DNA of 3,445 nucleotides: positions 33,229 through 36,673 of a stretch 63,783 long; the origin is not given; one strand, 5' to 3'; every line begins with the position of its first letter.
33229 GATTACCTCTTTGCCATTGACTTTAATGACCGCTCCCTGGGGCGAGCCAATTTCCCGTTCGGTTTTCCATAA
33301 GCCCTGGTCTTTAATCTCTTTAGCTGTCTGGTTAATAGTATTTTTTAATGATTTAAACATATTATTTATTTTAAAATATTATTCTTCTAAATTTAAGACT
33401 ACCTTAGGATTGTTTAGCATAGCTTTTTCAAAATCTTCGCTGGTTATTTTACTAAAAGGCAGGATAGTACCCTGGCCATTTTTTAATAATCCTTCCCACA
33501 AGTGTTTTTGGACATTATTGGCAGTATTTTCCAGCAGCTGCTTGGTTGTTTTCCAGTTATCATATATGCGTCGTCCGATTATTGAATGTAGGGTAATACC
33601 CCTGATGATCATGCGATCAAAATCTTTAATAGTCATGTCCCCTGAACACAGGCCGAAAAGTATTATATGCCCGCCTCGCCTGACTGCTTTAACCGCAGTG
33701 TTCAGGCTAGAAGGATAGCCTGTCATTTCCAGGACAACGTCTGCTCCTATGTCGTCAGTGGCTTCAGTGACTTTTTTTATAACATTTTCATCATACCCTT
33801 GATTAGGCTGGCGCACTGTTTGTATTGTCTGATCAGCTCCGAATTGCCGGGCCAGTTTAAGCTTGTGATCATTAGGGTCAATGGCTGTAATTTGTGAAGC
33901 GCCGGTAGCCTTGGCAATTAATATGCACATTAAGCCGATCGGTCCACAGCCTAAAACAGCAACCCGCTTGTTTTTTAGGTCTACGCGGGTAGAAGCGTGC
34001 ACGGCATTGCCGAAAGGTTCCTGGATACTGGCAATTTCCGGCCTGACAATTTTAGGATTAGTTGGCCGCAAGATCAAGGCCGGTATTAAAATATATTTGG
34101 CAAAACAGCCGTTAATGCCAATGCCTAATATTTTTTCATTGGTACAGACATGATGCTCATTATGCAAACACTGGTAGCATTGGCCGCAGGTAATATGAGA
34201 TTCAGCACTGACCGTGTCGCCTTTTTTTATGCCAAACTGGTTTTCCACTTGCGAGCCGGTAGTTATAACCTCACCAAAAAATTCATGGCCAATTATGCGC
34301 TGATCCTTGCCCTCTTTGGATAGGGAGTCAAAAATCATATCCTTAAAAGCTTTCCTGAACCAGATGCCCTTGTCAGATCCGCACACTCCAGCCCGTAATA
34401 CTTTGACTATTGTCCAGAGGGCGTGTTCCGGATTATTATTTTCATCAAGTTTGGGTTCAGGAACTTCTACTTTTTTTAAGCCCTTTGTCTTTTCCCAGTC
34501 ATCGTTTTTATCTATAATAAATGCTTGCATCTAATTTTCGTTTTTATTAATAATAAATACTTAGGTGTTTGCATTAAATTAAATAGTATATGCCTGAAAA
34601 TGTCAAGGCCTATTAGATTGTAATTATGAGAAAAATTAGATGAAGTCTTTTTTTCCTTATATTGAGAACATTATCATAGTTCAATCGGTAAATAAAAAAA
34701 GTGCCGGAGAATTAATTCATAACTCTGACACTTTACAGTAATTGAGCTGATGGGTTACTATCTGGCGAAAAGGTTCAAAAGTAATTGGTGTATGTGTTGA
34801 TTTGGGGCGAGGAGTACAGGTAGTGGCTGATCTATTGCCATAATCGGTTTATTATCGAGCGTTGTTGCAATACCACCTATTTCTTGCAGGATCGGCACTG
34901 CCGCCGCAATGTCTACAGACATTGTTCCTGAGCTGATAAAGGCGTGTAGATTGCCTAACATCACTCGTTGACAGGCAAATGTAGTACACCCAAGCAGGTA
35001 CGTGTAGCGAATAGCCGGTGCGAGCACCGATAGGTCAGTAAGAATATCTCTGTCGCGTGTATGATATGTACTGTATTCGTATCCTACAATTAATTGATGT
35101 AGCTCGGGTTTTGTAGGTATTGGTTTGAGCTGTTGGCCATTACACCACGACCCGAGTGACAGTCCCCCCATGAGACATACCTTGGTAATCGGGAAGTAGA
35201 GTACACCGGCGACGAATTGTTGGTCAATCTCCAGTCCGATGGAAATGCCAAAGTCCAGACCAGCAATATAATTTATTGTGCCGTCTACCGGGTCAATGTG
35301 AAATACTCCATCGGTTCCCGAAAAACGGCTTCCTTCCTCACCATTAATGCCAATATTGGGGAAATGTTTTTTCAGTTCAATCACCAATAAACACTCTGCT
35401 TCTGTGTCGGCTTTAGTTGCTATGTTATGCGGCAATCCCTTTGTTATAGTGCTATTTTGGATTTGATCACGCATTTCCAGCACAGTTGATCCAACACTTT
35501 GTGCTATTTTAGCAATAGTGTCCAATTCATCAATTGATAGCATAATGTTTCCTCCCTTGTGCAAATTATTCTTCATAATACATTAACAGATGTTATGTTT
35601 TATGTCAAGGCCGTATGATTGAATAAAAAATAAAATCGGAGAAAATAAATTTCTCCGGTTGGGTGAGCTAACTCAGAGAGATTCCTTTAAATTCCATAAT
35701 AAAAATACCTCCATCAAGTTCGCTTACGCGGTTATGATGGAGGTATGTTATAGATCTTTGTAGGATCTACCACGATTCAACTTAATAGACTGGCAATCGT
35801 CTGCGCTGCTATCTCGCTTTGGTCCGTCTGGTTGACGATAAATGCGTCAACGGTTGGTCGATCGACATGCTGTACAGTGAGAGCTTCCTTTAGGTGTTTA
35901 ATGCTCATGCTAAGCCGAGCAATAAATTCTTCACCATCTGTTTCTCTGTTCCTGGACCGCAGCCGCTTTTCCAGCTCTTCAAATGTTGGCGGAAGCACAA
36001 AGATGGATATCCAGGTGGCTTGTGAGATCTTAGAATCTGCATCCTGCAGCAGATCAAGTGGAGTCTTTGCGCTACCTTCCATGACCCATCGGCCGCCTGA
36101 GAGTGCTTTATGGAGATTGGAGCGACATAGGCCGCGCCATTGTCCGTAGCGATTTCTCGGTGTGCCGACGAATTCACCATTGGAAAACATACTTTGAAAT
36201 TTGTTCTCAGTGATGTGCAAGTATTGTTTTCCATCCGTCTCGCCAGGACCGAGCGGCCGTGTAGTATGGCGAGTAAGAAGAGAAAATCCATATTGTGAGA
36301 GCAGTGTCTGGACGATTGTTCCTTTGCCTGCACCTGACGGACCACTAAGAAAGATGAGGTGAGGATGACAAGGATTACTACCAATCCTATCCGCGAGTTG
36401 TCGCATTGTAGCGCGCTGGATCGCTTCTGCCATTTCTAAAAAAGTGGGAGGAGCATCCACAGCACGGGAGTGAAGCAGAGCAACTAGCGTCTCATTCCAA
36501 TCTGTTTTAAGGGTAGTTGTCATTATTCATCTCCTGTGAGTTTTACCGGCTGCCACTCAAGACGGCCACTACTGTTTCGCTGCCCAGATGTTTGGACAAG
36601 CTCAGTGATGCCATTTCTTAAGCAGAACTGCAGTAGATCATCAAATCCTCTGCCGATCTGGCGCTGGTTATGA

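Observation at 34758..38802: Higher-GC island of phosphotransfer enzymes built around two divergent guanylate-kinase-like paralogues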

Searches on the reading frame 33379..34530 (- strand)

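Call 3: search_protein_families(library=pfam, proteins=[window:33379-34530:-], max_evalue=0.01)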
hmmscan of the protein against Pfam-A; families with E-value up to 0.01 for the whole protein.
window:33379-34530:- (383 aa): 6 families
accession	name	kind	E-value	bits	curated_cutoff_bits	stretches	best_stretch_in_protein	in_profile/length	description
PF00107.32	ADH_zinc_N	-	3.1e-27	95.5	31.8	1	197-333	1-127/129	Zinc-binding dehydrogenase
PF08240.17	ADH_N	-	1.7e-17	64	23.5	1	39-151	4-96/104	Alcohol dehydrogenase GroES-like domain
PF16912.11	Glu_dehyd_C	-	1.7e-09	38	34.9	1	176-301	20-138/211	Glucose dehydrogenase C-terminus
PF01262.27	AlaDh_PNT_C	-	0.00086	19.2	23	1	172-249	12-89/214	Alanine dehydrogenase/PNT, C-terminal domain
PF00899.27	ThiF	-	0.0022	17.6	28.1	1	180-233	13-67/238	ThiF family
PF02826.25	2-Hacid_dh_C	-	0.0066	16.3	25.1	0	181-228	30-76/178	D-isomer specific 2-hydroxyacid dehydrogenase, NAD binding domain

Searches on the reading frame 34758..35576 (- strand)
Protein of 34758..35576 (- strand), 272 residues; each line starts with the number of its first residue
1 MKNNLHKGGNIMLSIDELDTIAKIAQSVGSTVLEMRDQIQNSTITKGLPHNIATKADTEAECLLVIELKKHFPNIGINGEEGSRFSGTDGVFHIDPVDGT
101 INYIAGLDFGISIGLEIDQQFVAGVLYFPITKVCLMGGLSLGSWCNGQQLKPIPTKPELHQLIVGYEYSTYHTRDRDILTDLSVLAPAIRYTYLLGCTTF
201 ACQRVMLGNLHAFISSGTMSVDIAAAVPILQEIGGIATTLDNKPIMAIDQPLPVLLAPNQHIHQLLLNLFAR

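Call 3: search_protein_families(library=pfam, proteins=[window:34758-35576:-], max_evalue=0.01)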
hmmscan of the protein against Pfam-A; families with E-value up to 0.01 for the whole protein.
window:34758-35576:- (272 aa): 1 family
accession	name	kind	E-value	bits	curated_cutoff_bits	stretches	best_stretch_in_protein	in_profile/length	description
PF00459.30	Inositol_P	-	1e-36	127.2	27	1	17-267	4-263/271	Inositol monophosphatase family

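Call 4: search_protein_families(library=ncbifam, proteins=[window:34758-35576:-], max_evalue=0.01)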
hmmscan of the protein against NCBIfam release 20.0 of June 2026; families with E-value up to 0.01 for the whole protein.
window:34758-35576:- (272 aa): 6 families
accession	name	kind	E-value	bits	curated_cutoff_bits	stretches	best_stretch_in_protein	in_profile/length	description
TIGR02067.1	his_9_HisN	equivalog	4.7e-25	88.5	275.15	1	20-269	7-250/252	histidinol-phosphatase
NF009321.0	PRK12676.1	equivalog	1.7e-18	66.6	264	1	21-269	11-261/264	bifunctional fructose-bisphosphatase/inositol-phosphate phosphatase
TIGR01331.1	bisphos_cysQ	equivalog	1.6e-14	54.1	228.8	1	18-246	2-233/250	3'(2'),5'-bisphosphate nucleotidase CysQ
NF008027.1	PRK10757.1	equivalog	5.2e-10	38.7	332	1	46-239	34-229/267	inositol-1-monophosphatase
NF008182.0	PRK10931.1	equivalog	4e-07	29.4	379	1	18-135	2-124/246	3'(2'),5'-bisphosphate nucleotidase CysQ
NF010678.0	PRK14076.1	equivalog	1.4e-05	24.2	493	1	189-270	198-283/570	bifunctional NADP phosphatase/NAD kinase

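Call 50: search_protein_families(library=padloc, proteins=[window:34758-35576:-], max_evalue=0.01)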
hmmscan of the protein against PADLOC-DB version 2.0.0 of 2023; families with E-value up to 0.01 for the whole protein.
window:34758-35576:- (272 aa): 0 families

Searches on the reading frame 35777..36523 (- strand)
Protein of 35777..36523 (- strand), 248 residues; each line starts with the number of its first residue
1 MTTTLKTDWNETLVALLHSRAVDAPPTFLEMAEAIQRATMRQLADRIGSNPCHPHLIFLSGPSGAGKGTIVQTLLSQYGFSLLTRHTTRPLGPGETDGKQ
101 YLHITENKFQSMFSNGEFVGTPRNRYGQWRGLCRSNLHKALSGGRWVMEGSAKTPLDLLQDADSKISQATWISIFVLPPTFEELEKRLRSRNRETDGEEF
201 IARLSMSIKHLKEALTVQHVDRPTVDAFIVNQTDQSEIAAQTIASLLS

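Call 3: search_protein_families(library=pfam, proteins=[window:35777-36523:-], max_evalue=0.01)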
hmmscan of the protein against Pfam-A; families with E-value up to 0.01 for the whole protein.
window:35777-36523:- (248 aa): 6 families
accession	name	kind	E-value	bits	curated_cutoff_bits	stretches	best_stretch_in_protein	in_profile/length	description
PF00625.27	Guanylate_kin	-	8.4e-16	58.6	25.2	1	56-196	4-140/182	Guanylate kinase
PF13207.12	AAA_17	-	0.00014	22.6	27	0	61-83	2-24/136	AAA domain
PF13671.12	AAA_33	-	0.0004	21.2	27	1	56-91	1-36/143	AAA domain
PF13191.12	AAA_16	-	0.00044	21.2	32.6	1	39-78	8-48/167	AAA ATPase domain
PF02367.23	TsaE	-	0.0014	19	26.6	1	38-80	5-47/128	Threonylcarbamoyl adenosine biosynthesis protein TsaE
PF03215.21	Rad17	-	0.0082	16.5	23.8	0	55-85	46-76/186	Rad17 P-loop domain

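Call 4: search_protein_families(library=ncbifam, proteins=[window:35777-36523:-], max_evalue=0.01)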
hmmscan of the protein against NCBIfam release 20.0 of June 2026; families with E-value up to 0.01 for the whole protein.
window:35777-36523:- (248 aa): 7 families
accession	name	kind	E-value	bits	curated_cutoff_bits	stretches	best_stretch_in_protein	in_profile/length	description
NF011325.0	PRK14738.1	equivalog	1.6e-25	89.6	263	1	50-247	9-192/206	guanylate kinase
TIGR03263.1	guanyl_kin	equivalog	7.6e-25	87.6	160.45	1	55-216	2-157/180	guanylate kinase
NF011324.0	PRK14737.1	equivalog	1.6e-13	50.8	318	1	53-214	4-159/187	guanylate kinase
TIGR02322.1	phosphon_PhnN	equivalog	2.6e-07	30.5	156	1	55-221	2-160/179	phosphonate metabolism protein/1,5-bisphosphokinase (PRPP-forming) PhnN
NF006746.0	PRK09270.1-5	subfamily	0.0017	17.4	250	0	171-223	149-200/210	nucleoside/nucleotide kinase family protein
NF011104.0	PRK14531.1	equivalog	0.0041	16.8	160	0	56-220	5-156/183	adenylate kinase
NF007485.0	PRK10078.1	equivalog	0.0045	16.7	153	0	55-91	3-41/186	ribose 1,5-bisphosphokinase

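Call 16: find_homologous_proteins(query=window:35777-36523:-, max_evalue=0.001)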
Query window:35777-36523:- (248 aa): 114 proteins with E <= 0.001 among 966 candidates.
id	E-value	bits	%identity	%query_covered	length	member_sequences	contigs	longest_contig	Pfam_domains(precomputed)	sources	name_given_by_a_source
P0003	2.3e-162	556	100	100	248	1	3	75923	PF00625.28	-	-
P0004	9.1e-17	79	34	71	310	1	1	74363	PF22525.2,PF00625.28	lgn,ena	-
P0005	1.5e-15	75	39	67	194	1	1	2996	PF00625.28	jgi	jgi:guanylate kinase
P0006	1.5e-15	75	38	57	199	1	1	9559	PF00625.28,PF13238.13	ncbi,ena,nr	ncbi:MAG: guanylate kinase [Clostridiales bacterium]|nr:guanylate kinase [Clostridiales bacterium]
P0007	1.6e-15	75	35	79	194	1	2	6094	PF00625.28,PF13238.13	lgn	-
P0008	1.7e-15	75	34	78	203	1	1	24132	PF00625.28,PF13238.13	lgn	-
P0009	2.0e-15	75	36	57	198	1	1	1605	PF00625.28,PF13238.13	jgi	-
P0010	5.9e-15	73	33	77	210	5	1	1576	PF00625.28,PF13238.13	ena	-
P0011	1.4e-14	72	38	60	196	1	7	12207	PF13671.13,PF00625.28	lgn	-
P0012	1.8e-14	72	37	57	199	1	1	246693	PF00625.28,PF13238.13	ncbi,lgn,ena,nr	ncbi:MAG: guanylate kinase [Clostridiales bacterium]|nr:guanylate kinase [Clostridiales bacterium]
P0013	3.0e-14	71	38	79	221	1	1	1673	PF00625.28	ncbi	-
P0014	3.1e-14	71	37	79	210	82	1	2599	PF00625.28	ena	-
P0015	3.5e-14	71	36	67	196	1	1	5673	PF00625.28,PF13238.13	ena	-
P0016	4.5e-14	71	33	77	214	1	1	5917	PF00625.28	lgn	-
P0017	5.3e-14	70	33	78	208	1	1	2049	PF00625.28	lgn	-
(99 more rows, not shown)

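Call 26: search_solved_structures(query=window:35777-36523:-, max_evalue=0.001, show_alignments=2)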
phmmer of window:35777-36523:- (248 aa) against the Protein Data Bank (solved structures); distinct sequences matched with E-value up to 0.001: 27.
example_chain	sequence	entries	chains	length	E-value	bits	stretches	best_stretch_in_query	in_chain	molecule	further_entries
7n6g_6M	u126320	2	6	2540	3.1e-16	62.8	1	52-197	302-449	FAP42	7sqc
1lvg_A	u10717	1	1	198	3.6e-16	62.6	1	54-205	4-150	Guanylate kinase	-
1s96_A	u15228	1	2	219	1.9e-15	60.2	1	56-209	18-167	Guanylate kinase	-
2an9_A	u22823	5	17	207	2.4e-15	59.9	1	56-209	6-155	Guanylate kinase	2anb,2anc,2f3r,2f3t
6nui_A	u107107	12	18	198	3.3e-15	59.4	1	54-207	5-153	Guanylate kinase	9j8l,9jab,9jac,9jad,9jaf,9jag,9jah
8pts_A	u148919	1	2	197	3.6e-15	59.3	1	54-207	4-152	Guanylate kinase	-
9jae_A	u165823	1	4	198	4.5e-15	59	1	54-207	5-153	Guanylate kinase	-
1gky_A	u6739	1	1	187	1.1e-14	57.8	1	57-219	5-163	GUANYLATE KINASE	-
1ex6_A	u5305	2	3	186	1.1e-14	57.7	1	57-219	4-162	GUANYLATE KINASE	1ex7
4f4j_A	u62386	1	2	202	1.5e-14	57.3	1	57-219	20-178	Guanylate kinase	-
6wct_A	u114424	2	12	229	1.5e-14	57.3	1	56-202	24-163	Guanylate kinase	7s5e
3tr0_A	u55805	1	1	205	4.5e-14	55.7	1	55-207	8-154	Guanylate kinase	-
6mfu_A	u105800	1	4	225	8.1e-14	54.9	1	57-211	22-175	Guanylate kinase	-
7luy_A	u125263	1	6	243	2e-13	53.6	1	54-201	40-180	Guanylate kinase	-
3lnc_A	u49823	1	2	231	1e-12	51.3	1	56-207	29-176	Guanylate kinase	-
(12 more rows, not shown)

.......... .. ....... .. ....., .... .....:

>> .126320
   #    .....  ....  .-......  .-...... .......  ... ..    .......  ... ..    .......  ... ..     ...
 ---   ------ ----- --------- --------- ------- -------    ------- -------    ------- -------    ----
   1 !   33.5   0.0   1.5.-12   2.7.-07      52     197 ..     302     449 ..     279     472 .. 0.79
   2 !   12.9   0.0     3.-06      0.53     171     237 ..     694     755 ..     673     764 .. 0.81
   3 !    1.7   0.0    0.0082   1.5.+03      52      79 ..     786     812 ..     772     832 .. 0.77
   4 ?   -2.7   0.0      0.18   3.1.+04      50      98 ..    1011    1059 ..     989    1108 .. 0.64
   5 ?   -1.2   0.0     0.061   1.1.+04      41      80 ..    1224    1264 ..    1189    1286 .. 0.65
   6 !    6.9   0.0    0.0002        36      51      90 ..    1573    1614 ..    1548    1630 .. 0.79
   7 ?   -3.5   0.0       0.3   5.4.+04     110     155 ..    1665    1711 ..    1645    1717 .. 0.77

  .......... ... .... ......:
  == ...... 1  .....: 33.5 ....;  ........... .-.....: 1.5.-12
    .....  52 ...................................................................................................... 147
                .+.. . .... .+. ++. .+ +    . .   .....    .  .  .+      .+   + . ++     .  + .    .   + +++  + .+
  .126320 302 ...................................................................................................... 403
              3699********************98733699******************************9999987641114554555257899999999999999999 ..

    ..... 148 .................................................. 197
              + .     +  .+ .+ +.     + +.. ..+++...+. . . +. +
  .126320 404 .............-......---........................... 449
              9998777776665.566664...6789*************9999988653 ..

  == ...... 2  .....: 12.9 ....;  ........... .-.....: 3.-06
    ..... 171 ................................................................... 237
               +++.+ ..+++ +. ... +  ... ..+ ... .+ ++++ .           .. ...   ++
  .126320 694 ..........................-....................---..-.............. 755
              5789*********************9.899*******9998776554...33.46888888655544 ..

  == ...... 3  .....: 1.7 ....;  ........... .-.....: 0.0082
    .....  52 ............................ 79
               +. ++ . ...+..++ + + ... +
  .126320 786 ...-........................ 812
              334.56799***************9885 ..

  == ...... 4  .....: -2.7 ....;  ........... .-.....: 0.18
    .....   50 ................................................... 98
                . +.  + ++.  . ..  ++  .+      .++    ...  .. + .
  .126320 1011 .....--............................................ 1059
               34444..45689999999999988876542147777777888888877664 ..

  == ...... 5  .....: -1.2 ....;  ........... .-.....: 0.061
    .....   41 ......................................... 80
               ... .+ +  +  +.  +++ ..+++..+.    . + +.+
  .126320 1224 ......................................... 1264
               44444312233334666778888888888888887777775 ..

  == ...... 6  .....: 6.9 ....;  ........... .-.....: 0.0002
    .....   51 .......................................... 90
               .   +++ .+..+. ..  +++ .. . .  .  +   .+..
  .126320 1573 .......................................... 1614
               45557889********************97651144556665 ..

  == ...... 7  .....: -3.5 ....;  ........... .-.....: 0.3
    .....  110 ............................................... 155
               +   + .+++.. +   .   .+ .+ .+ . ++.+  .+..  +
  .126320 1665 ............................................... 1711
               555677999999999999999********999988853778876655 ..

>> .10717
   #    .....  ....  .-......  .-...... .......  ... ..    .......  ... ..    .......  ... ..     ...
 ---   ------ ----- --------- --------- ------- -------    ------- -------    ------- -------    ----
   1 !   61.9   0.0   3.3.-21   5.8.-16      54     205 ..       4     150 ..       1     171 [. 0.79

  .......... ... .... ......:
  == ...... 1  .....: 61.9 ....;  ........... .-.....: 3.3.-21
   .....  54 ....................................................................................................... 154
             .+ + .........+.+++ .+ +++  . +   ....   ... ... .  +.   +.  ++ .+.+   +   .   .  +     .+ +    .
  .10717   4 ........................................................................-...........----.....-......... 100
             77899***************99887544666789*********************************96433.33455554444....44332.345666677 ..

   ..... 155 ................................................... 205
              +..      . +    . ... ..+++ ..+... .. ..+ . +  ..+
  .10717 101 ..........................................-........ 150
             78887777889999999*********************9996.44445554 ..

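Call 50: search_protein_families(library=padloc, proteins=[window:35777-36523:-], max_evalue=0.01)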
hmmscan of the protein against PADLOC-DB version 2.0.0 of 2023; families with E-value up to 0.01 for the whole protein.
window:35777-36523:- (248 aa): 0 families

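Call 51: search_protein_families(library=phrogs, proteins=[window:35777-36523:-], max_evalue=0.01)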
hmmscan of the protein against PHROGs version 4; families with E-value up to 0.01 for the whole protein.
window:35777-36523:- (248 aa): 3 families
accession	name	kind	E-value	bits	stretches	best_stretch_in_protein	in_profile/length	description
phrog_1815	-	other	1.7e-19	71.8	1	54-235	3-167/197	guanylate kinase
phrog_2107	-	other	0.0072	17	0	57-89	6-42/201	thymidylate kinase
phrog_7998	-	unknown function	0.009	16.2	0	36-78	22-64/339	-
